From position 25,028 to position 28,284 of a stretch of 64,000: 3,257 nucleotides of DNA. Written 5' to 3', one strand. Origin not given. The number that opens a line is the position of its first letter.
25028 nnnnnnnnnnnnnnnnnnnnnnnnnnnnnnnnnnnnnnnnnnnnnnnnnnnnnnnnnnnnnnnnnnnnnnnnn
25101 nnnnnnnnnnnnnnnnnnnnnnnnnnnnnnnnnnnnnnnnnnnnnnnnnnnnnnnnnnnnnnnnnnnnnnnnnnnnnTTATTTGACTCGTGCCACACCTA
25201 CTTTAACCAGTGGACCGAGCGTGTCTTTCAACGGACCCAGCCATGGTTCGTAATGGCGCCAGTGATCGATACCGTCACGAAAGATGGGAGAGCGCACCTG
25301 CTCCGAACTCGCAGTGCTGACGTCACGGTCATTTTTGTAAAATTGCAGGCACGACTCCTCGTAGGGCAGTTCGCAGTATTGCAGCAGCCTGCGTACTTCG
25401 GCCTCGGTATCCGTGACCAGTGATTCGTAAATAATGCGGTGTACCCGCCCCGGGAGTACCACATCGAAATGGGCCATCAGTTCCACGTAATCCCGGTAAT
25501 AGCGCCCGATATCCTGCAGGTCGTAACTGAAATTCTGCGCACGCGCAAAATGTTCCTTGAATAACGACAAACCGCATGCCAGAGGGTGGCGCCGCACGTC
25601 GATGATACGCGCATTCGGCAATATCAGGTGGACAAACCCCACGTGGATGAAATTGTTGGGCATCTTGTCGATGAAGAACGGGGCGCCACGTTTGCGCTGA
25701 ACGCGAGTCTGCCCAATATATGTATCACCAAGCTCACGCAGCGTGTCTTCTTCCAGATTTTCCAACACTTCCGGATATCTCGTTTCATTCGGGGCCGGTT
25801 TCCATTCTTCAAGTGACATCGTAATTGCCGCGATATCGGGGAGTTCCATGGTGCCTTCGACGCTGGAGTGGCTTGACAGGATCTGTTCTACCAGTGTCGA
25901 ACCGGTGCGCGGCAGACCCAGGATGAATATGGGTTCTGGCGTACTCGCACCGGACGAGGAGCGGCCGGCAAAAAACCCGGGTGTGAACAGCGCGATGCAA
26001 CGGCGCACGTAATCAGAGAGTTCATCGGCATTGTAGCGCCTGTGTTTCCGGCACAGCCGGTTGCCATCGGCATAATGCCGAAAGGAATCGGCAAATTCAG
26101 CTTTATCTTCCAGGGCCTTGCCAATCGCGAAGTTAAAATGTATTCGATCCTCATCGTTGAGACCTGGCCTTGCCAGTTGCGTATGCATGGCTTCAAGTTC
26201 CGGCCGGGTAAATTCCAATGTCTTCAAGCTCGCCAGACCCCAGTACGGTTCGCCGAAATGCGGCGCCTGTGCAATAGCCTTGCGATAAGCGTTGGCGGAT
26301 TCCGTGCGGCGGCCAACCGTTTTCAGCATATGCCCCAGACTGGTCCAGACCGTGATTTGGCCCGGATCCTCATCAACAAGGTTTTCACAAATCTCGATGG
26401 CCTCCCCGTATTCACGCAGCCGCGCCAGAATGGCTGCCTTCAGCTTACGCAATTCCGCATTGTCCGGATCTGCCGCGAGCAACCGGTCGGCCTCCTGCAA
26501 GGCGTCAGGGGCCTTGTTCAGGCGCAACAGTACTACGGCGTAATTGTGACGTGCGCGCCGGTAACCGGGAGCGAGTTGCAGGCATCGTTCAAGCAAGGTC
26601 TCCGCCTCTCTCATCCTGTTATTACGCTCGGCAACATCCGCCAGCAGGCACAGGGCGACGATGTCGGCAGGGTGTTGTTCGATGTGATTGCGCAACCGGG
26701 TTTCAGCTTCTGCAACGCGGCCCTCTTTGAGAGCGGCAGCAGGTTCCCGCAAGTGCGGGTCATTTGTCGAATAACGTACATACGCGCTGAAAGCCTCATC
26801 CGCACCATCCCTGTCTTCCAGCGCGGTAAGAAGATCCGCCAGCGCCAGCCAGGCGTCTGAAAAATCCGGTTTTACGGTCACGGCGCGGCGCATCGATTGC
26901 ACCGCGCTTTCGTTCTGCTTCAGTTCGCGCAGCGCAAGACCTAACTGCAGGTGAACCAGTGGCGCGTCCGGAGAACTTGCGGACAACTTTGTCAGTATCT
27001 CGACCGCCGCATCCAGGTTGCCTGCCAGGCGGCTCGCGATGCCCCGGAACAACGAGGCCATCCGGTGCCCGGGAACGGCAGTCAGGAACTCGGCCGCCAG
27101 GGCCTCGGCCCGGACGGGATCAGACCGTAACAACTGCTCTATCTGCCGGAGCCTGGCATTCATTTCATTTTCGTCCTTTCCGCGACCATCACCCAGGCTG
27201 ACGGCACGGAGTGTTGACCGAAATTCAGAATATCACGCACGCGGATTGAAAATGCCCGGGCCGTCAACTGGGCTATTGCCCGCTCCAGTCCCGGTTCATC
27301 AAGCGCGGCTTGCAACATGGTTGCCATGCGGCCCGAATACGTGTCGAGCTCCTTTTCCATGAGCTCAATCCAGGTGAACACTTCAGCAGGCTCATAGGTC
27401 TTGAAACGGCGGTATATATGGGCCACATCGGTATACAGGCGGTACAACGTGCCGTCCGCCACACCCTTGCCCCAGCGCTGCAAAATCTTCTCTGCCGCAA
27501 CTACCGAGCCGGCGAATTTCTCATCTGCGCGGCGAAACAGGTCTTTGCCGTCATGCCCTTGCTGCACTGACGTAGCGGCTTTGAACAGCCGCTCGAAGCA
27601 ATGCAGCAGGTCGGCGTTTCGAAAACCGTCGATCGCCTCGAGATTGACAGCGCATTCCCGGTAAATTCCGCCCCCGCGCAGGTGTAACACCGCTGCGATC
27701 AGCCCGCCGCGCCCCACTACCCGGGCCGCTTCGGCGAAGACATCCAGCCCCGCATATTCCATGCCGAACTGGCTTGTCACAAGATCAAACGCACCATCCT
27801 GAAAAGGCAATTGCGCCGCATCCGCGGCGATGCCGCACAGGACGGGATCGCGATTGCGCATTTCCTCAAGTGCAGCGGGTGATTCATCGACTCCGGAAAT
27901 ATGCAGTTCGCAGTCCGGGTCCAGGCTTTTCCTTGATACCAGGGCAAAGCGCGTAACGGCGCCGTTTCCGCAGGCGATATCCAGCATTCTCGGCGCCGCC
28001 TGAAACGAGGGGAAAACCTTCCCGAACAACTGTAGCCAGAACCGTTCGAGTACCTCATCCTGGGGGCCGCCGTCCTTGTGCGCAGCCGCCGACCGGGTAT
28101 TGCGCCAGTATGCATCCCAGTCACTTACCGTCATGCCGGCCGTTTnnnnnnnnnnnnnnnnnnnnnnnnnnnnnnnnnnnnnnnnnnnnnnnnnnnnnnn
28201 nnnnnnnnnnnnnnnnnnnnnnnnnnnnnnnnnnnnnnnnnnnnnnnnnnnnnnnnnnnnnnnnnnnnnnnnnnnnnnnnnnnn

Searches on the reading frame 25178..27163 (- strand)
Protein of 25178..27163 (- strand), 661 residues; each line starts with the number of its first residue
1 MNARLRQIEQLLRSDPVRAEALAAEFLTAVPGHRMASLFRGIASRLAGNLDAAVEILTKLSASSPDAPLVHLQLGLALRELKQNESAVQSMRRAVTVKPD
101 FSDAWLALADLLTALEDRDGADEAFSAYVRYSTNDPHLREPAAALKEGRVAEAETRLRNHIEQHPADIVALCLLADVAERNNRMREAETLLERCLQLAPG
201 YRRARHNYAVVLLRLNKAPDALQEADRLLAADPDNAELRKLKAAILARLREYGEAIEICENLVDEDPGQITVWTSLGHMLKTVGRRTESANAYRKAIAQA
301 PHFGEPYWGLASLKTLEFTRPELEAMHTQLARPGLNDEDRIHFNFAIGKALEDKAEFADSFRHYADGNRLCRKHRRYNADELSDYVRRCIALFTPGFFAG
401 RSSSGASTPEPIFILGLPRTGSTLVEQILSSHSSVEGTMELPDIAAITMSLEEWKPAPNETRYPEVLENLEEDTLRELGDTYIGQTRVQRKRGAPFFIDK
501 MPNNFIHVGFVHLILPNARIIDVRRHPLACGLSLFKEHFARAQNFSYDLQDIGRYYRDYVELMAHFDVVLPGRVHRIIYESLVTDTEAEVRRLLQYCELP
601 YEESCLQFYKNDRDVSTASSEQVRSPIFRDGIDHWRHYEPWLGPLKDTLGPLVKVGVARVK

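Call 15: search_protein_families(library=pfam, proteins=[window:25178-27163:-], max_evalue=0.00001)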
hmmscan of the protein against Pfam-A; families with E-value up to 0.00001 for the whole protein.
window:25178-27163:- (661 aa): 19 families
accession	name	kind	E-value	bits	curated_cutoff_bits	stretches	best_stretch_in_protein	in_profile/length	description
PF13469.12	Sulfotransfer_3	-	4.4e-46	158.3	27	1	411-603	1-216/216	Sulfotransferase family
PF14559.12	TPR_19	-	1.6e-26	92.8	25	1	183-245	6-68/68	Tetratricopeptide repeat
PF13432.12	TPR_16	-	6.6e-22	78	32.7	1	211-269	6-64/65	Tetratricopeptide repeat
PF13428.12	TPR_14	-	5.1e-20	70.4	23.5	0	174-209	7-42/44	Tetratricopeptide repeat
PF13181.12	TPR_8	-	4.8e-19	67.3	25.7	0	71-100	4-33/34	Tetratricopeptide repeat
PF07719.23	TPR_2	-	1.1e-17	63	27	0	170-200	3-33/34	Tetratricopeptide repeat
PF23914.1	TPR_CcmH_CycH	-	1.8e-16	60.8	42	1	143-260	25-145/158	Cytochrome c-type biogenesis protein H TPR domain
PF13431.12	TPR_17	-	3e-16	58.7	24.4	0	226-257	3-34/34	Tetratricopeptide repeat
PF24575.1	TPR_Slam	-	2.6e-12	47.5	35.2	0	40-89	53-102/104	Surface lipoprotein assembly modifier, N-terminal TPR repeats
PF00515.34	TPR_1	-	3.3e-12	46.1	27.8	0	170-201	3-34/34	Tetratricopeptide repeat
PF13176.12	TPR_7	-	9.3e-12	44.5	27.9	0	173-200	4-31/36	Tetratricopeptide repeat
PF13424.12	TPR_12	-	9.4e-12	45.4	30.1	0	159-198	36-75/77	Tetratricopeptide repeat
PF13414.12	TPR_11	-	8.5e-11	41.8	26.8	0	75-112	1-38/42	TPR repeat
PF00685.33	Sulfotransfer_1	-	6e-08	32.8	22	1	410-607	2-189/255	Sulfotransferase domain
PF13174.12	TPR_6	-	1.5e-07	32.1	26.3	0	72-95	4-27/33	Tetratricopeptide repeat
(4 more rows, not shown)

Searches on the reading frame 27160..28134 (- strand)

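Call 15: search_protein_families(library=pfam, proteins=[window:27160-28134:-], max_evalue=0.00001)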
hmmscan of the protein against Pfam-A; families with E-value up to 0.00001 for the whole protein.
window:27160-28134:- (324 aa): 4 families
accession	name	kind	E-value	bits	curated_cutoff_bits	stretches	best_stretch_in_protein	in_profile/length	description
PF08241.18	Methyltransf_11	-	4e-11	43.8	21.2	1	51-147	1-94/95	Methyltransferase domain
PF13649.12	Methyltransf_25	-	8.5e-11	42.9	27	1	51-144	2-97/97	Methyltransferase domain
PF01209.24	Ubie_methyltran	-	4.3e-06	26.7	20.1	1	45-147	46-150/233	ubiE/COQ5 methyltransferase family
PF13847.12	Methyltransf_31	-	8.4e-06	26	27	0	49-122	6-81/145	Methyltransferase domain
